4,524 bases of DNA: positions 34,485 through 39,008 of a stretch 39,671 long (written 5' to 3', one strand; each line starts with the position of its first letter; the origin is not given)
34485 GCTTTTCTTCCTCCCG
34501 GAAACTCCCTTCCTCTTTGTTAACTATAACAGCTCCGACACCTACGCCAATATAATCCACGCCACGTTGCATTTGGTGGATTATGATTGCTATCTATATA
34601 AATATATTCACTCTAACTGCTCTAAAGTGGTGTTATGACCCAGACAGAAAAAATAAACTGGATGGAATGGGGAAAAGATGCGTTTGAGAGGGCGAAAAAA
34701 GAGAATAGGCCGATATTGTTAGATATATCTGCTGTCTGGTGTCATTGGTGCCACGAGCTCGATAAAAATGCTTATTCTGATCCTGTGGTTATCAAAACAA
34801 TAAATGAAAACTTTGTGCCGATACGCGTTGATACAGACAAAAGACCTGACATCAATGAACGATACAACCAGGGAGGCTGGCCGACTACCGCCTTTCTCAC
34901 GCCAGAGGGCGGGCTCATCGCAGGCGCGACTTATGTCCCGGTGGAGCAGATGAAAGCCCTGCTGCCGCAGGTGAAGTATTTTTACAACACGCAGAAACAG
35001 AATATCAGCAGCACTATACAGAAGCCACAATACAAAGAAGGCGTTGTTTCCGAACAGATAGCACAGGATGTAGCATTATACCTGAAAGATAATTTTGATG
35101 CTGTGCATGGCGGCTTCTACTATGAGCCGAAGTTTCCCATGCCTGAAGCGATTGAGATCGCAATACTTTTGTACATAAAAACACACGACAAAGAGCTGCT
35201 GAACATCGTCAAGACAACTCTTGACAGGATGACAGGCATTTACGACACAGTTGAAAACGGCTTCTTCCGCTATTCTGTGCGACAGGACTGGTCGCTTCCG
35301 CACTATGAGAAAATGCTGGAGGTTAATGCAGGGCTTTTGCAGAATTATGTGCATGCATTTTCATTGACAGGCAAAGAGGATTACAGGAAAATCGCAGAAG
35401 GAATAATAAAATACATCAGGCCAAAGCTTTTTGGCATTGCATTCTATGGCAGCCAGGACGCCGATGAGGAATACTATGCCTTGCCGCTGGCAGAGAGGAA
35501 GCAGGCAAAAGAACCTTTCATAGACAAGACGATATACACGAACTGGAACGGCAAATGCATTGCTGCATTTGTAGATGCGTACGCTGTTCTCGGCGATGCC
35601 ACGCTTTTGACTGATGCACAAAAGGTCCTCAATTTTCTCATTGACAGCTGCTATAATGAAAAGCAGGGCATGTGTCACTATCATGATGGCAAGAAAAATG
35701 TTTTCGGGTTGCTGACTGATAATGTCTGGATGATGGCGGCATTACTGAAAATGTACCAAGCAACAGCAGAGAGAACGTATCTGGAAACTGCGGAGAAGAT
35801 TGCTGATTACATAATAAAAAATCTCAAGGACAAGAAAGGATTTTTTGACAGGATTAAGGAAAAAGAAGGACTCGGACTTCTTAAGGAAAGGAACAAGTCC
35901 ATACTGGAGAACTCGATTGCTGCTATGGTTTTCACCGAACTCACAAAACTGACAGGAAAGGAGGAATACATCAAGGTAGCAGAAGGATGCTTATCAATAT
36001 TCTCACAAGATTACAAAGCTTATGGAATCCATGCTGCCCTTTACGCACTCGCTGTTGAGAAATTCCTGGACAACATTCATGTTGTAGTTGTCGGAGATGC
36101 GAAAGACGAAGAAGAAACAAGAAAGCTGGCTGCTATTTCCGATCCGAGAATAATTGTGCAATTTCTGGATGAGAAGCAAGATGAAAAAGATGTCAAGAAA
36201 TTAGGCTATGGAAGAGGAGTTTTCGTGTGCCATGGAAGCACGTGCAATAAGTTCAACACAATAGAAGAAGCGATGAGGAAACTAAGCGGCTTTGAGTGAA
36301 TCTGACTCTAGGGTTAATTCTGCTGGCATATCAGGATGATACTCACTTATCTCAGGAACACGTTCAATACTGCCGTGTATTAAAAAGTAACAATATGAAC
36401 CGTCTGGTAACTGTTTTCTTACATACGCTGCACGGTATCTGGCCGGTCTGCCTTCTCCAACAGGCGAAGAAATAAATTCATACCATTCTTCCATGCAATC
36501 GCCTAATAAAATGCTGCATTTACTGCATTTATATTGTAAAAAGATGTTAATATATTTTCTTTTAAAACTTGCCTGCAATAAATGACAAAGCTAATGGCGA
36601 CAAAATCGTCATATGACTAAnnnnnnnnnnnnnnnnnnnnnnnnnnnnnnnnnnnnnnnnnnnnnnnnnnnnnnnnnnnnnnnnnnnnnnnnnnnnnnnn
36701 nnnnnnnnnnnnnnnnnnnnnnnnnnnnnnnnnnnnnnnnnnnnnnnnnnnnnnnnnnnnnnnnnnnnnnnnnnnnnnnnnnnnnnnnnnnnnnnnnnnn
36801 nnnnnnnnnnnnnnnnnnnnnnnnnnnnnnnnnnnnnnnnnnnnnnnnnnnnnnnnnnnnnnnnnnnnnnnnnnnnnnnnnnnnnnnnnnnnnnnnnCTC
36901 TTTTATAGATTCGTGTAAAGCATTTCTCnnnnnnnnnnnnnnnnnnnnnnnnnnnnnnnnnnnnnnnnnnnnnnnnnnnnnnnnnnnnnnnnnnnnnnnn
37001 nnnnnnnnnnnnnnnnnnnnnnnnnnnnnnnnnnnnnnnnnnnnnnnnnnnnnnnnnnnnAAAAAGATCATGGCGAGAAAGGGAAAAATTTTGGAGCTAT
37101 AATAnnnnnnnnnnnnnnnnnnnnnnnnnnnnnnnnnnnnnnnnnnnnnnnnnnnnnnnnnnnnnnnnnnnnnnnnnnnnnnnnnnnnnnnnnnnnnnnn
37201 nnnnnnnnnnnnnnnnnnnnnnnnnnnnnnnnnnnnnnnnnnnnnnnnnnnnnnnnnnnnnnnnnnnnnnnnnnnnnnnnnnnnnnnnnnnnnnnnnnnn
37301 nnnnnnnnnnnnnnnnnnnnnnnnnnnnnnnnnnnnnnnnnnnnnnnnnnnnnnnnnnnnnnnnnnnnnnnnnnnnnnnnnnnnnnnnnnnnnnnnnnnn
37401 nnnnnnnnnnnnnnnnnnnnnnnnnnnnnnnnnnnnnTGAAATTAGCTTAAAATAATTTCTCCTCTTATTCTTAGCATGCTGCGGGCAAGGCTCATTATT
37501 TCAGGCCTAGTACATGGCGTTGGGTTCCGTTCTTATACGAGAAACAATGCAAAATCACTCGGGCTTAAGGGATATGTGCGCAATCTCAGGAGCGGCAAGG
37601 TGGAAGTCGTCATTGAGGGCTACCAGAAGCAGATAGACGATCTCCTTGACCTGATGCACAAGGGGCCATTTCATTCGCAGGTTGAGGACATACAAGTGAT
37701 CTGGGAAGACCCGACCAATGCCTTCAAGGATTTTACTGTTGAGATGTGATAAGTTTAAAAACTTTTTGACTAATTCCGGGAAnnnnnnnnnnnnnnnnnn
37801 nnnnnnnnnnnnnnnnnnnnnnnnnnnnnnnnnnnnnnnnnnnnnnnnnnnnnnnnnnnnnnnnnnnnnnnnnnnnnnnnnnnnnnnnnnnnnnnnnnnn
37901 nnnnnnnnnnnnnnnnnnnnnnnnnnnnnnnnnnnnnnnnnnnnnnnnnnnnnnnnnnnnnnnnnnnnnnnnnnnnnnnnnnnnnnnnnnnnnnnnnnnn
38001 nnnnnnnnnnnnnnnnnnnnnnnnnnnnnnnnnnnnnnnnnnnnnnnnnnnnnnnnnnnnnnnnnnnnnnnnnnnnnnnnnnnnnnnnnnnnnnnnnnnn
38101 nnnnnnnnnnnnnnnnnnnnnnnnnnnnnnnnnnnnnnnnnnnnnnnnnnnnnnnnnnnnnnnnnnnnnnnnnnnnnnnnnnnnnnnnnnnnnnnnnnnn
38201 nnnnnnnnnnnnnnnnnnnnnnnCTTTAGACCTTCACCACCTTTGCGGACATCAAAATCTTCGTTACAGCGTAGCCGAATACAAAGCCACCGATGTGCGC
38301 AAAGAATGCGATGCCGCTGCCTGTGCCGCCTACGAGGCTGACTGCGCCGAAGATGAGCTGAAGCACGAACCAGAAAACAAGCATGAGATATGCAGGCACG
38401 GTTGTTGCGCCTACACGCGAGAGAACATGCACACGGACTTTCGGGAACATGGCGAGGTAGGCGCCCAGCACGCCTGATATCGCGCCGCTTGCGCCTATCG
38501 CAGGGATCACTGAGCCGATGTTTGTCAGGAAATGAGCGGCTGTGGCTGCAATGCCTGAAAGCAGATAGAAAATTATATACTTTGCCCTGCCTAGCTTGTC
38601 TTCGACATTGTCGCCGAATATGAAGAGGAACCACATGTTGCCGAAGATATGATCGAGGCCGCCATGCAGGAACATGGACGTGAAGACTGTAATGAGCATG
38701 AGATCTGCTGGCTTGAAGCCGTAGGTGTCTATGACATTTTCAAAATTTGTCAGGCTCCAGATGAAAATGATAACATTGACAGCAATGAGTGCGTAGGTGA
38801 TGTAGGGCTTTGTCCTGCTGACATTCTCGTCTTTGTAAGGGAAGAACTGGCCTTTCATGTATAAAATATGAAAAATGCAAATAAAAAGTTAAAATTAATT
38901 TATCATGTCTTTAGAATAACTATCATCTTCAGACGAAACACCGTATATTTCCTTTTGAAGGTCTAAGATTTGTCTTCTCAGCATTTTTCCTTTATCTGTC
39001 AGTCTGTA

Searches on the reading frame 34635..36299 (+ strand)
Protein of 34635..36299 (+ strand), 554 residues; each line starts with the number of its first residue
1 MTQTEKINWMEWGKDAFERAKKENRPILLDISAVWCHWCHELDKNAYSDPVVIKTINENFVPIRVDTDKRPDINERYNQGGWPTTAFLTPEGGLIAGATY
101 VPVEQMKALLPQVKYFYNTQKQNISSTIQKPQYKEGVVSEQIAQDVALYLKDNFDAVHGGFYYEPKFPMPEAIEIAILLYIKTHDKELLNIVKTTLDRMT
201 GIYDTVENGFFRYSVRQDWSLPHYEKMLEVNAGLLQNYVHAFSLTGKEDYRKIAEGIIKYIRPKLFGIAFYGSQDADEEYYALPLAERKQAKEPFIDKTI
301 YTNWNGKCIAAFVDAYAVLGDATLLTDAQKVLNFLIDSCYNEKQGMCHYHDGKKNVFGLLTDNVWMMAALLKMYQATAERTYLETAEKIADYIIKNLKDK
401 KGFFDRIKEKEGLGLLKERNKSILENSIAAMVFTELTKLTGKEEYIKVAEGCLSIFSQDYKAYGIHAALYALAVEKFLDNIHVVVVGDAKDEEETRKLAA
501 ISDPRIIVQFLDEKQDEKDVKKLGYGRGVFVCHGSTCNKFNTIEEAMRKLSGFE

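Call 30: search_protein_families(library=pfam, proteins=[window:34635-36299:+], max_evalue=0.0001)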
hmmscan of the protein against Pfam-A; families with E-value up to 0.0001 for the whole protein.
window:34635-36299:+ (554 aa): 11 families
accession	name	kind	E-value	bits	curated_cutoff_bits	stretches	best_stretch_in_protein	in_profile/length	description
PF03190.21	Thioredox_DsbH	-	9.5e-36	123.7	27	1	4-129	17-156/163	Protein of unknown function, DUF255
PF13899.12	Thioredoxin_7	-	1.9e-14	54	27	1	9-90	2-83/83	Thioredoxin-like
PF07944.18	Beta-AFase-like_GH127_cat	-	8.5e-08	32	24.9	0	366-450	130-201/376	Beta-L-arabinofuranosidase, GH127 catalytic domain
PF13098.12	Thioredoxin_2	-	4.6e-07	30.6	27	1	20-110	1-104/104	Thioredoxin-like domain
PF01532.26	Glyco_hydro_47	-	8.3e-07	28.8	22.9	1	363-458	80-181/455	Glycosyl hydrolase family 47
PF07221.17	GlcNAc_2-epim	-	1.7e-06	28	23.4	1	320-404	97-183/347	N-acylglucosamine 2-epimerase (GlcNAc 2-epimerase)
PF06662.19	C5-epim_C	-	1.9e-06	27.9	23.3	0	305-350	31-74/188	D-glucuronyl C5-epimerase C-terminus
PF06917.19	Pectate_lyase_2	-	1.3e-05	24.5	26.6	0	357-407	399-448/491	Periplasmic pectate lyase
PF00085.26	Thioredoxin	-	3.6e-05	24.1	23.5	0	15-90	8-81/103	Thioredoxin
PF03663.20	Glyco_hydro_76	-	4.9e-05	23.5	25.9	0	320-455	109-250/366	Glycosyl hydrolase family 76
PF07470.19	Glyco_hydro_88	-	6.9e-05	22.4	26.6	0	306-406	32-120/352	Glycosyl Hydrolase Family 88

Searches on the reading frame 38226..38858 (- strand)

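Call 30: search_protein_families(library=pfam, proteins=[window:38226-38858:-], max_evalue=0.0001)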
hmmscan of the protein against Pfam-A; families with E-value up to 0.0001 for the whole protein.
window:38226-38858:- (210 aa): 1 family
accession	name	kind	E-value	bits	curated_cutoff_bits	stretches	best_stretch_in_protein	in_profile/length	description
PF01694.28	Rhomboid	-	1.7e-32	113.1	22.6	1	55-203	4-141/143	Rhomboid domain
